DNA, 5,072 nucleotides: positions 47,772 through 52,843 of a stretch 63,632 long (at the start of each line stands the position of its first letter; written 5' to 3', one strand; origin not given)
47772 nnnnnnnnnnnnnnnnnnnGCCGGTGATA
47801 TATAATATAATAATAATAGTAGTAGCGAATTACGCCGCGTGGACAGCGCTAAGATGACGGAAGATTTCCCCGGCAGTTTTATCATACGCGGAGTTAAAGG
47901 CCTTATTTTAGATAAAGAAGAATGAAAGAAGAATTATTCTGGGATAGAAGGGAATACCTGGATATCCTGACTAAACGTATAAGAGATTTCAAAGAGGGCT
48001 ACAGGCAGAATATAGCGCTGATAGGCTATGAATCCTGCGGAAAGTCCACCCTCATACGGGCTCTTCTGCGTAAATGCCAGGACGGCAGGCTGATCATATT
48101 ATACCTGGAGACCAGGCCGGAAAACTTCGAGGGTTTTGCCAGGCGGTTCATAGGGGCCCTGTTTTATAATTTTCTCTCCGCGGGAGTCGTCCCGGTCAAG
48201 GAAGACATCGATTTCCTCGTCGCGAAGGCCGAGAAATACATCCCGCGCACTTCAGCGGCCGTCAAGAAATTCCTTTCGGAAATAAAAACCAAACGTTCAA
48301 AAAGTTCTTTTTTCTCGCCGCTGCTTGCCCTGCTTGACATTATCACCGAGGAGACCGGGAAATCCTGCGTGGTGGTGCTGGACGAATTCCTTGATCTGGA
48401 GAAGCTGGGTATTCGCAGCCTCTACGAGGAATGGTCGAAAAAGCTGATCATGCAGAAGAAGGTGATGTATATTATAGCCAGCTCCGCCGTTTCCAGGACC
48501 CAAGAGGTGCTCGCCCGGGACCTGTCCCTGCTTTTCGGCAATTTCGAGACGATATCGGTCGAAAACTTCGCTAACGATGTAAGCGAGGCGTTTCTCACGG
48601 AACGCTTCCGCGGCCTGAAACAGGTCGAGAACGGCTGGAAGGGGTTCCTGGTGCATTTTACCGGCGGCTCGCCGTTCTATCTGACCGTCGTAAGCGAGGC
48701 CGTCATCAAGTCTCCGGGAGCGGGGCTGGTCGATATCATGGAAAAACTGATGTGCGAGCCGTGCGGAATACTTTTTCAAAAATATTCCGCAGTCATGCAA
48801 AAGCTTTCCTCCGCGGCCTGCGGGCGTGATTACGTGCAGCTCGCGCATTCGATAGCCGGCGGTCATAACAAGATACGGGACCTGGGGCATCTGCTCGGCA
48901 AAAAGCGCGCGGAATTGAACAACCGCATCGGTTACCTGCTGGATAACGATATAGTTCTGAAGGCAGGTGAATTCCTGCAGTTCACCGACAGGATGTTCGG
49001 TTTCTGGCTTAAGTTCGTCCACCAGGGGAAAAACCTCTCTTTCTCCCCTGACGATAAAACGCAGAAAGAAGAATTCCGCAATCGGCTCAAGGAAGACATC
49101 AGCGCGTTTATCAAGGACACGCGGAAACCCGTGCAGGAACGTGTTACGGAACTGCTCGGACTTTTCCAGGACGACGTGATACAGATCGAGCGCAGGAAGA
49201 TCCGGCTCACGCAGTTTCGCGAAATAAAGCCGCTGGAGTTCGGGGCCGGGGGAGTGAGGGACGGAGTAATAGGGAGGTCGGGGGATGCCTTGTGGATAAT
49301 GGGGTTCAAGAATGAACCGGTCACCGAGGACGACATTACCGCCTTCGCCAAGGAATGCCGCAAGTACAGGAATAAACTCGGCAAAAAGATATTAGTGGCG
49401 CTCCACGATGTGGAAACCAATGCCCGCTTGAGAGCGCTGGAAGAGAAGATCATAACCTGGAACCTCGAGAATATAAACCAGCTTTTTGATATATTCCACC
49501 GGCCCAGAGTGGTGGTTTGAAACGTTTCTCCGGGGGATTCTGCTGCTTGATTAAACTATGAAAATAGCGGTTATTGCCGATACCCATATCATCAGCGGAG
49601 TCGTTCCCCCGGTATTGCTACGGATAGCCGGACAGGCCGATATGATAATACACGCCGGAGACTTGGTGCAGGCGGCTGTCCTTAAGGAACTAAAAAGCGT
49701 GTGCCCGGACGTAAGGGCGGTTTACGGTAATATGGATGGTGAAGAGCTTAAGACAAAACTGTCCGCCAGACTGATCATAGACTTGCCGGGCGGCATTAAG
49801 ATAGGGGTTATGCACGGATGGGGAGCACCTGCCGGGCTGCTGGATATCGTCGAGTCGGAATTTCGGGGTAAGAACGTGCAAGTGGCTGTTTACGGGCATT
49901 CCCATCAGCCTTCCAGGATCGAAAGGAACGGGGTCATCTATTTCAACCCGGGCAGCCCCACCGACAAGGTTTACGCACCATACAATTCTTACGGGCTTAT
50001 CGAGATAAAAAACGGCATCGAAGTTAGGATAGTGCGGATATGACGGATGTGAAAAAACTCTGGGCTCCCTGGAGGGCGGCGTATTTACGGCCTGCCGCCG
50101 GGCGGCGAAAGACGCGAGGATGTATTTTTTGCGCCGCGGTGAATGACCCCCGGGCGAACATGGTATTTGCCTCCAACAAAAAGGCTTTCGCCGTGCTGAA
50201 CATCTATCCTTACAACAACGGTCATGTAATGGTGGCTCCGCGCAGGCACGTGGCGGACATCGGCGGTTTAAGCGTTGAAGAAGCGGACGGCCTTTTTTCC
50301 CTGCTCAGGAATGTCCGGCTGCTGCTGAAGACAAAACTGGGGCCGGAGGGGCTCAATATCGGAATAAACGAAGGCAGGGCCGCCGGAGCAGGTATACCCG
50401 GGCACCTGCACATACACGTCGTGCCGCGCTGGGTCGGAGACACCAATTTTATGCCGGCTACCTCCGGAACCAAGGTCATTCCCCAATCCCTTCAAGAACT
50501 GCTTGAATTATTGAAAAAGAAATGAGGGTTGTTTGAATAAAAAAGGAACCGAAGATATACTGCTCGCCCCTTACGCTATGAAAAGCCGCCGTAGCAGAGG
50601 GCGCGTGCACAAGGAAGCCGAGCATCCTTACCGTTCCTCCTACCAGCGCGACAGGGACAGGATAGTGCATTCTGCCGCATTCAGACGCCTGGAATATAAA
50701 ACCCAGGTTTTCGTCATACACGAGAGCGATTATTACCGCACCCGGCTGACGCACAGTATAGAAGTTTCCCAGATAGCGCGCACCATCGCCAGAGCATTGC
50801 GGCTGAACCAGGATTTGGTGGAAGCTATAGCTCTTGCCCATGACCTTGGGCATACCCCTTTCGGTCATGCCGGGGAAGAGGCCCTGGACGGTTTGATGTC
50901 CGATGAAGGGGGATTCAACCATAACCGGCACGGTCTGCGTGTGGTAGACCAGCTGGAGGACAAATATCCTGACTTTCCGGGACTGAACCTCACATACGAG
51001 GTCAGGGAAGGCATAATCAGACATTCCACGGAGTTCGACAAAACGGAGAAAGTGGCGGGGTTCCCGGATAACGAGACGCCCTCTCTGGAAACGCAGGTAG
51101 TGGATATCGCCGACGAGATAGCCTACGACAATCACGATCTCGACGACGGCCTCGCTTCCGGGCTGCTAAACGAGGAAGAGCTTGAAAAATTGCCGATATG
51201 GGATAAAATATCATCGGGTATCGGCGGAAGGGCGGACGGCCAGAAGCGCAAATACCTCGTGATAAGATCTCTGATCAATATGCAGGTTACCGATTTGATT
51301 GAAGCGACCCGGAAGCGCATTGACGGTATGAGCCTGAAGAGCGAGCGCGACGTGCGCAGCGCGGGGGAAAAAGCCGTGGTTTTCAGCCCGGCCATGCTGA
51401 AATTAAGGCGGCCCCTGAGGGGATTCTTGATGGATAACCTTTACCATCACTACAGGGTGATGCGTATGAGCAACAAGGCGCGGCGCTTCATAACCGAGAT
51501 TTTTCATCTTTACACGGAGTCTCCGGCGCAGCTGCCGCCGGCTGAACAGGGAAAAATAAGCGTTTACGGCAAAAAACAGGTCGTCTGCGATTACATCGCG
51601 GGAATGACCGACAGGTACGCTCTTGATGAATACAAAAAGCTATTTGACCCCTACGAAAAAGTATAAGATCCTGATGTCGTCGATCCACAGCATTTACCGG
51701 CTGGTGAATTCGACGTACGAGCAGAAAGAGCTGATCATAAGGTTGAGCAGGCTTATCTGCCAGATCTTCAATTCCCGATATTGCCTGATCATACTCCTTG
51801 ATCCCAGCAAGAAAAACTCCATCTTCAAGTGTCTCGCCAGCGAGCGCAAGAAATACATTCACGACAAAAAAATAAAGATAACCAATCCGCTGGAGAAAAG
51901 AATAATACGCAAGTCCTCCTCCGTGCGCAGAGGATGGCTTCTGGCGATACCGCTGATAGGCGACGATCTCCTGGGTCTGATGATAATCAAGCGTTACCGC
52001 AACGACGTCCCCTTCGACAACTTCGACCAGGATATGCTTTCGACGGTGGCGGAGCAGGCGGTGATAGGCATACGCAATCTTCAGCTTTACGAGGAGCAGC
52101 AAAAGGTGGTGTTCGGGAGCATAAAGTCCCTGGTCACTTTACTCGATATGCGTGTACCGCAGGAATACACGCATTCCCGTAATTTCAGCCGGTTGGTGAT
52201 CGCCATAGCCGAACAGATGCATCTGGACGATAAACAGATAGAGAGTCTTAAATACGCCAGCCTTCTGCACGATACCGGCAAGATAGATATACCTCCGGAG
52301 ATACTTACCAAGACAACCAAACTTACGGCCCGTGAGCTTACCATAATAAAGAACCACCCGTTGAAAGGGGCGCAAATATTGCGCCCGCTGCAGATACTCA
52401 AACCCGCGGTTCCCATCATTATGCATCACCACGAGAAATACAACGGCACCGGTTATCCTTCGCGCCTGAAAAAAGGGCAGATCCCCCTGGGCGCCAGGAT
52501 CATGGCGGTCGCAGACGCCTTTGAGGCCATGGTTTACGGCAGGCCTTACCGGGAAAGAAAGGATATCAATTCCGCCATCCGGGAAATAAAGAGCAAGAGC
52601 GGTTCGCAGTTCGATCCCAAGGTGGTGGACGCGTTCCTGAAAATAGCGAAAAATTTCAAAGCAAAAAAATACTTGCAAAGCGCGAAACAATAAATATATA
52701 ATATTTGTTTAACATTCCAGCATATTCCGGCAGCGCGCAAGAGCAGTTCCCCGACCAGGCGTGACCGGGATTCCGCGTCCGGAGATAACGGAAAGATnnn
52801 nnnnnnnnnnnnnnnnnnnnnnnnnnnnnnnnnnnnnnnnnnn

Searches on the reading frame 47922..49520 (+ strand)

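Call 12: search_protein_families(library=pfam, proteins=[window:47922-49520:+])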
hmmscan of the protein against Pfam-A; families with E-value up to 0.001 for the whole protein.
window:47922-49520:+ (532 aa): 2 families
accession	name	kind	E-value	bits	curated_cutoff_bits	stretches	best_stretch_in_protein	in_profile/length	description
PF01637.24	ATPase_2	-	2.7e-11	44.2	33.2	1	6-255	1-223/225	ATPase domain predominantly from Archaea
PF13191.12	AAA_16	-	2.2e-06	28.7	32.6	1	9-156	5-141/167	AAA ATPase domain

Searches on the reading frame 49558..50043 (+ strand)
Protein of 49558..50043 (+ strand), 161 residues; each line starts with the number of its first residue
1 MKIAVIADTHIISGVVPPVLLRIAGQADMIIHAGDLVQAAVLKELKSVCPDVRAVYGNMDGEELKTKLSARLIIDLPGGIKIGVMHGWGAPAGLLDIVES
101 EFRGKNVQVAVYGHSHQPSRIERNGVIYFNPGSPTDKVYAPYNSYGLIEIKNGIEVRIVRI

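Call 49: search_protein_families(library=pfam, proteins=[window:49558-50043:+], max_evalue=0.01)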
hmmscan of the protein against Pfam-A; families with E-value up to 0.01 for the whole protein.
window:49558-50043:+ (161 aa): 2 families
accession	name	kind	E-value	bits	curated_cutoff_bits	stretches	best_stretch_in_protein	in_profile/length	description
PF12850.12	Metallophos_2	-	3.2e-32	112.1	27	1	1-152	1-153/154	Calcineurin-like phosphoesterase superfamily domain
PF00149.33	Metallophos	-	5.7e-08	33.9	21.5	1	1-88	1-116/191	Calcineurin-like phosphoesterase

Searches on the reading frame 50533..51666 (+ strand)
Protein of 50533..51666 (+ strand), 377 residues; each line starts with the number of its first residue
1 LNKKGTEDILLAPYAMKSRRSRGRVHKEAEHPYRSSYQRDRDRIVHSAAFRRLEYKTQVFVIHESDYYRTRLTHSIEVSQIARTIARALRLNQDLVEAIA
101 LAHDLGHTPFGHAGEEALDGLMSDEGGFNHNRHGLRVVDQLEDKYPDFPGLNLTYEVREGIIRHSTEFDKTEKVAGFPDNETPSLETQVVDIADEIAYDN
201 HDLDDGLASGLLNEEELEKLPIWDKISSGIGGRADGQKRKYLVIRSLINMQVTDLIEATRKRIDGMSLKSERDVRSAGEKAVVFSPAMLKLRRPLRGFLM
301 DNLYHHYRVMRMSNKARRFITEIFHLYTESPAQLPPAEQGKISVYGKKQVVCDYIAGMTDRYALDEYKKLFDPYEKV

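Call 12: search_protein_families(library=pfam, proteins=[window:50533-51666:+])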
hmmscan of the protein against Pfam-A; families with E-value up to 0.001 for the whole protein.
window:50533-51666:+ (377 aa): 2 families
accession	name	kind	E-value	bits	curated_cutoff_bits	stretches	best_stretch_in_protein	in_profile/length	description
PF13286.11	HD_assoc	-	3.1e-26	92.2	22.2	1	282-369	1-91/91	Phosphohydrolase-associated domain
PF01966.28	HD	-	5.8e-18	65.7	22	1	71-198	1-115/116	HD domain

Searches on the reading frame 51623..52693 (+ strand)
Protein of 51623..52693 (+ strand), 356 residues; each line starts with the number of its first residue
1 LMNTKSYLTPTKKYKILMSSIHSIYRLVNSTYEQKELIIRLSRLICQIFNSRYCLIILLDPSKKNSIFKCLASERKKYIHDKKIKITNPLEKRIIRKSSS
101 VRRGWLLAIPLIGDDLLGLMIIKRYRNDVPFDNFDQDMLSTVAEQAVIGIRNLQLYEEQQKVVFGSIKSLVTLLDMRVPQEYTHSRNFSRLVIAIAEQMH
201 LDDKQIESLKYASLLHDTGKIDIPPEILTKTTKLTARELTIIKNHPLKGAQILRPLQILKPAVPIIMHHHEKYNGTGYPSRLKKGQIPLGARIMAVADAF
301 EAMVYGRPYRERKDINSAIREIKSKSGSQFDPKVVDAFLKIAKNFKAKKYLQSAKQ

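Call 49: search_protein_families(library=pfam, proteins=[window:51623-52693:+], max_evalue=0.01)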
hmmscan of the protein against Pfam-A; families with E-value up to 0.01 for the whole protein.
window:51623-52693:+ (356 aa): 5 families
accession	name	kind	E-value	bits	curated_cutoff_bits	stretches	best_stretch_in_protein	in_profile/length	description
PF13487.12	HD_5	-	1.7e-43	148.7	27.2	1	170-334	3-170/170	HD domain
PF01966.28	HD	-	1.8e-16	60.9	22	1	182-303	2-116/116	HD domain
PF01590.32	GAF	-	0.0004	21.3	22.4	1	81-149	62-132/133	GAF domain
PF13185.12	GAF_2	-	0.00057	20.6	28.6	1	85-150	78-135/136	GAF domain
PF13492.12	GAF_3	-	0.00075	20.4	27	1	100-152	77-129/129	GAF domain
